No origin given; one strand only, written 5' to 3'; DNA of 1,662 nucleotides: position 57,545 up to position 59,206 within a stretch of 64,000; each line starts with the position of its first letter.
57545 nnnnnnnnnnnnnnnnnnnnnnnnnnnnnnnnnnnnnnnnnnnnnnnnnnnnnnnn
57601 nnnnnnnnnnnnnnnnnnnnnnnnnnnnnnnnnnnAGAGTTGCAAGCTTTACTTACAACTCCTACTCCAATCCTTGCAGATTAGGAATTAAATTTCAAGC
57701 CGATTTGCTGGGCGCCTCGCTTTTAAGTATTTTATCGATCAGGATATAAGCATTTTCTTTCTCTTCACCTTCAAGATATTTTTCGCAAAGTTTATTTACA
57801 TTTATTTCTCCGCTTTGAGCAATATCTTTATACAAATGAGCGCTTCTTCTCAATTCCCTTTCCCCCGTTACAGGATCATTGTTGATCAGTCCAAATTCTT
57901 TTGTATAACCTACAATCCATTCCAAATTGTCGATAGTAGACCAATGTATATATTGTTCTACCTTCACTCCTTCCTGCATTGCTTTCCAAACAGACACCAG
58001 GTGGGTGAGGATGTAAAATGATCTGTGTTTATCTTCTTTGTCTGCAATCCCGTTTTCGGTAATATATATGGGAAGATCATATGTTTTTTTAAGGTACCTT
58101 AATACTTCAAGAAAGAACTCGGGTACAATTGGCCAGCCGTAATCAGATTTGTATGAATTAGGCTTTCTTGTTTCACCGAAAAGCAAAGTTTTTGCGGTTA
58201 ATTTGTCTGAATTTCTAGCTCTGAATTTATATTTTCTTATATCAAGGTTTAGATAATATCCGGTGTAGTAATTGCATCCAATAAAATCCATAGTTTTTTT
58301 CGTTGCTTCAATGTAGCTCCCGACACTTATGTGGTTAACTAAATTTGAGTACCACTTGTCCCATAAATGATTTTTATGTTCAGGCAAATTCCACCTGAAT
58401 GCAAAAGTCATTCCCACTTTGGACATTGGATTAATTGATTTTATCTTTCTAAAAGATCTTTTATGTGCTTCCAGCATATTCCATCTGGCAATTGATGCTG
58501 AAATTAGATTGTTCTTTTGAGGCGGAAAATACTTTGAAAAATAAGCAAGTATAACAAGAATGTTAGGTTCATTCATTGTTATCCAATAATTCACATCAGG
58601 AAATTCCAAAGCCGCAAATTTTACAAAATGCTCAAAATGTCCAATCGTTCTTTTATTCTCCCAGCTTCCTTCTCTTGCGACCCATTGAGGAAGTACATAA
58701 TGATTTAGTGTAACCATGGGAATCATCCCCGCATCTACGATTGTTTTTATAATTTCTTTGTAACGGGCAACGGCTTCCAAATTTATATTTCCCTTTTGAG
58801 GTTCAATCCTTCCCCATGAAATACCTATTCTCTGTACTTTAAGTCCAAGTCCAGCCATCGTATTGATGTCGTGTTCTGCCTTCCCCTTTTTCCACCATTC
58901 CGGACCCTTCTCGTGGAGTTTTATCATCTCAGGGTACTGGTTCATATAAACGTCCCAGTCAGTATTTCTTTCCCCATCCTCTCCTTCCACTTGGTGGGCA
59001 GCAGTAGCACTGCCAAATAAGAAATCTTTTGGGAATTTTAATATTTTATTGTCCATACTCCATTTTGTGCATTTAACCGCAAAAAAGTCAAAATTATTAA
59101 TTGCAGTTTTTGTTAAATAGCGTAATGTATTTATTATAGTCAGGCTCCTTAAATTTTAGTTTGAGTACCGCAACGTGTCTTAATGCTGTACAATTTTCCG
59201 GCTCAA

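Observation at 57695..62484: GH1 glycosidase co-transcribed with two large GT-C membrane proteins including a TMTC-like TPR O-mannosyltransferase-type enzyme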

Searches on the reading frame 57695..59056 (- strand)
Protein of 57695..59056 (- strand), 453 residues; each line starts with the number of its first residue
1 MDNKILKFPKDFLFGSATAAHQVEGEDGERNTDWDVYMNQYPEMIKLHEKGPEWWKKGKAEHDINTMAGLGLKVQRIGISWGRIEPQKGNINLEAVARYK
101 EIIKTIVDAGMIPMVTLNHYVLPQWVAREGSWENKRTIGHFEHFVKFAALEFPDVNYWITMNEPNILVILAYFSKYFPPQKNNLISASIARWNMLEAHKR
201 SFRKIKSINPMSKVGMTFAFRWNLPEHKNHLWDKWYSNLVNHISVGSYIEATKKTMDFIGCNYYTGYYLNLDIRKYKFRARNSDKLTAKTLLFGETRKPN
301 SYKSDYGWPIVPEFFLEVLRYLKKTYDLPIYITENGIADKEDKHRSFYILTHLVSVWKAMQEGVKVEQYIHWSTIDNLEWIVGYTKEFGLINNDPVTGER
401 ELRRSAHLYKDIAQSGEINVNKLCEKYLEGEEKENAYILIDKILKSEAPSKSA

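Call 3: search_protein_families(library=pfam, proteins=[window:57695-59056:-], max_evalue=1)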
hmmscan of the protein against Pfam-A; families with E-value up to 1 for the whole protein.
window:57695-59056:- (453 aa): 4 families
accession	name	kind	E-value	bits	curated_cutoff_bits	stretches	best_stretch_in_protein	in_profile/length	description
PF00232.24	Glyco_hydro_1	-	1.1e-82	278.4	22.6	2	7-230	4-232/453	Glycosyl hydrolase family 1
PF00150.24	Cellulase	-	1.9e-07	31.3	23.5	1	51-165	16-131/272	Cellulase (glycosyl hydrolase family 5)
PF02449.21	Glyco_hydro_42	-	6.1e-06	26.3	21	1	52-128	4-78/376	Beta-galactosidase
PF11790.14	Glyco_hydro_cc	-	0.014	15.4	21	1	315-373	151-209/237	Glycosyl hydrolase catalytic core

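Call 4: search_protein_families(library=ncbifam, proteins=[window:57695-59056:-], max_evalue=1)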
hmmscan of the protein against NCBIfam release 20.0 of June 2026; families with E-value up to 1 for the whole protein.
window:57695-59056:- (453 aa): 9 families
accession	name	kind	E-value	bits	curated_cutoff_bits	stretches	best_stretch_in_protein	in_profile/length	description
NF041004.1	Beta_gal_BgaS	equivalog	2.2e-71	240.9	475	2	91-419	123-469/479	beta-galactosidase BgaS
TIGR03356.1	BGL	equivalog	1.7e-69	234.8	478.5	1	8-409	1-427/427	GH1 family beta-glucosidase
NF010036.0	PRK13511.1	subfamily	1.8e-62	211.4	610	2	7-239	4-237/469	6-phospho-beta-galactosidase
TIGR01233.1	lacG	equivalog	8.4e-50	170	561.2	2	7-230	3-227/472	6-phospho-beta-galactosidase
NF007356.0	PRK09852.1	subfamily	1.5e-28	99.7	623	2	8-216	4-235/474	6-phospho-beta-glucosidase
NF007154.0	PRK09589.1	subfamily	6.7e-26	91.1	624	2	60-182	69-192/476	6-phospho-beta-glucosidase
NF007158.0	PRK09593.1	subfamily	2.5e-24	85.8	639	3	61-173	76-192/478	6-phospho-beta-glucosidase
NF011589.0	PRK15014.1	subfamily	1.2e-23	84.1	686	2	4-165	2-180/477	6-phospho-beta-glucosidase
NF051847.1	EndGlycCerase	equivalog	0.005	15.5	700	1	61-114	61-114/455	endoglycoceramidase I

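Call 10: search_solved_structures(query=window:57695-59056:-, max_evalue=0.001, show_alignments=1)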
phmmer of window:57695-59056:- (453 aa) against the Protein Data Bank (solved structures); distinct sequences matched with E-value up to 0.001: 194 (the best 60 are shown).
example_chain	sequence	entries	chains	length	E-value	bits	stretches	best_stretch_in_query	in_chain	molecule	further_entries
6z1h_A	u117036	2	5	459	9.6e-66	225.8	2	4-234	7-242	ANCESTRAL RECONSTRUCTED GLYCOSIDASE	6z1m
8in1_A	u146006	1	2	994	1.1e-61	212.5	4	8-225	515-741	Beta-Glucosidase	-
1vff_A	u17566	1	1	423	7.8e-54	186.6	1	6-426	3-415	beta-glucosidase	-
3wdp_P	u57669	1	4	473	8.5e-51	176.6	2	89-418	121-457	Beta-glucosidase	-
3apg_A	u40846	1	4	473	1.4e-50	175.9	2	89-418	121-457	Beta-glucosidase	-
1uyq_A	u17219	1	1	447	1.4e-50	175.8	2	5-226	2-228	BETA-GLUCOSIDASE A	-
3cmj_A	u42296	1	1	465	3.1e-50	174.7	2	5-222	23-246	Beta-glucosidase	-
4hz6_A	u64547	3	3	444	3.3e-50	174.6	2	5-222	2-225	Beta-glucosidase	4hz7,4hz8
1bgg_A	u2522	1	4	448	5e-50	174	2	5-226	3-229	BETA-GLUCOSIDASE A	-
1bga_A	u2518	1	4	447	5.8e-50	173.8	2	5-226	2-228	BETA-GLUCOSIDASE A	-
8y9q_A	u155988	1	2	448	7.3e-50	173.5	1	8-395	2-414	b-glucosidase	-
6qwi_A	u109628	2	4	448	9.1e-50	173.2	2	5-226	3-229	Beta-glucosidase A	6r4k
6ziv_AAA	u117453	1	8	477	1.3e-49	172.6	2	7-218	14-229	Beta-glucosidase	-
1e4i_A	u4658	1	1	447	1.4e-49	172.6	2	5-226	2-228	BETA-GLUCOSIDASE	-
1tr1_A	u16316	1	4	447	2.2e-49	171.9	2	5-226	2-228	BETA-GLUCOSIDASE A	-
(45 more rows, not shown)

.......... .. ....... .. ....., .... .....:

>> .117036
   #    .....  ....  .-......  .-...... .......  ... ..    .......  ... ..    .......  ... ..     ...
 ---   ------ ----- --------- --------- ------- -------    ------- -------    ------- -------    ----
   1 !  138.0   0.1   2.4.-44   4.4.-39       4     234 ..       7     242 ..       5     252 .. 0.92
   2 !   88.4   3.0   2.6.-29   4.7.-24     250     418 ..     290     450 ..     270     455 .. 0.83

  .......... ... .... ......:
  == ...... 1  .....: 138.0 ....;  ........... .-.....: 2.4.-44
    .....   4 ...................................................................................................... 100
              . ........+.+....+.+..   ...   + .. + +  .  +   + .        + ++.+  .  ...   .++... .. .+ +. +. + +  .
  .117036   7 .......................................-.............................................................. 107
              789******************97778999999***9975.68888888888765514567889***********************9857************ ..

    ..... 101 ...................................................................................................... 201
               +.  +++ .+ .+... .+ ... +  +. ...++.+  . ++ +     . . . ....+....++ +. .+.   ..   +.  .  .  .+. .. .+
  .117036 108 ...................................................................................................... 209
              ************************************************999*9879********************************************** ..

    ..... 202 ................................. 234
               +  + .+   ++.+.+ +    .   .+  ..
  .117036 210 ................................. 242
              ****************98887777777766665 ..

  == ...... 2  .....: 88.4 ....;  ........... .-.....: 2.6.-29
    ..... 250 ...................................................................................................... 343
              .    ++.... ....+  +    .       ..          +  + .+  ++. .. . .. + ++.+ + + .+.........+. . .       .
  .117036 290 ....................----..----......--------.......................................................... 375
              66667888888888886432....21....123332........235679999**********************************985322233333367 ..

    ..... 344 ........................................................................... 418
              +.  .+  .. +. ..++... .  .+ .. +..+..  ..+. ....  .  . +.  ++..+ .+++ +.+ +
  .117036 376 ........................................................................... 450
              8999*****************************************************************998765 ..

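Call 79: find_related_loci(query=window:57695-59056:-, collection=metagenome_contigs, flank=6000)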
Query window:57695-59056:- (453 aa) in metagenome_contigs; peptide patterns used: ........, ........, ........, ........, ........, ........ (x = any residue, [..] = any of these).
39 stretches matched a pattern; 1 encode a relative of the query (tblastn E <= 1e-3); 1 distinct loci.
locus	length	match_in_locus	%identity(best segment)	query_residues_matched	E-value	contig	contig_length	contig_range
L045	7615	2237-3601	29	8-404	4e-49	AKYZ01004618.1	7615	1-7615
